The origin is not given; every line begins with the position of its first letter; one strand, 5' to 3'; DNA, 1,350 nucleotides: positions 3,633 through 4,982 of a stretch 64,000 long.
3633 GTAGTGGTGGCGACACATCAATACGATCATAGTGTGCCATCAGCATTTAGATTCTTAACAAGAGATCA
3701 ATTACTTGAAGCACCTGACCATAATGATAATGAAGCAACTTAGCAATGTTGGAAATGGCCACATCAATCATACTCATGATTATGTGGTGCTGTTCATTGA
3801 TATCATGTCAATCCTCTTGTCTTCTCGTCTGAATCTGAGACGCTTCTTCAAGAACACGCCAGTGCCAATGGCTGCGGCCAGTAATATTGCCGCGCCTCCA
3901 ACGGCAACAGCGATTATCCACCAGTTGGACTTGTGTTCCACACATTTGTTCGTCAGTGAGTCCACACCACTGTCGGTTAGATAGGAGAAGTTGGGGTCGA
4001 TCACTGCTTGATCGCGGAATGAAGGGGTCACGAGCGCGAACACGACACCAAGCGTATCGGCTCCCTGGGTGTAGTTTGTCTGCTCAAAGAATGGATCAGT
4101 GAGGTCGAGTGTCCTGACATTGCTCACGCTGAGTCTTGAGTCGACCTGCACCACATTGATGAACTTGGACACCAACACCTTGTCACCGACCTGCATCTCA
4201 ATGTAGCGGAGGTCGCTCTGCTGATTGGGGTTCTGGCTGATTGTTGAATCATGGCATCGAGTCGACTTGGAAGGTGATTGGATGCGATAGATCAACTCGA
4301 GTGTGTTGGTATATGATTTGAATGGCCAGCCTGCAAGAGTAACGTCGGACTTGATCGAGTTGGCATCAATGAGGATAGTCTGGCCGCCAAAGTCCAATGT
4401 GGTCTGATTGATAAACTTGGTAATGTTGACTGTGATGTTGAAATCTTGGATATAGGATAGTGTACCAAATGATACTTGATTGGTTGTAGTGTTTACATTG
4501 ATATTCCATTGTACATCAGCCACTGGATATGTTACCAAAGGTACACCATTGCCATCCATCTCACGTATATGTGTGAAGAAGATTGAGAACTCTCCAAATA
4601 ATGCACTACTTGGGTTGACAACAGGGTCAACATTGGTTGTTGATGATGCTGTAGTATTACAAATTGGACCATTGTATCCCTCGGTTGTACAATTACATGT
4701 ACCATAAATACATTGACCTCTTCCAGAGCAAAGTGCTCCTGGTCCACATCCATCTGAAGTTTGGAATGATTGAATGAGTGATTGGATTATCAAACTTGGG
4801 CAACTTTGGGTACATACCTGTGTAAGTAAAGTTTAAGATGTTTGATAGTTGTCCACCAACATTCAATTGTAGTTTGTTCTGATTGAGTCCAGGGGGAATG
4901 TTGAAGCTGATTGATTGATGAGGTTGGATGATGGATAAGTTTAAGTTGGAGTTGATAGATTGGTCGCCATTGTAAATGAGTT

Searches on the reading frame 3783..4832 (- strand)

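Call 87: search_protein_families(library=pfam, proteins=[window:3783-4832:-], max_evalue=0.0001)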
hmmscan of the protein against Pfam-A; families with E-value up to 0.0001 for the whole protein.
window:3783-4832:- (350 aa): 2 families
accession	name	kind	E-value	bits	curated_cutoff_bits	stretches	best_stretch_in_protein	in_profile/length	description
PF22933.1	ComC_SSD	-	7e-11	42.6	24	1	80-284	20-221/222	ComC, supersandwich domain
PF23106.1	EGF_Teneurin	-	1.9e-05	25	24.3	1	34-59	4-28/30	Teneurin-like EGF domain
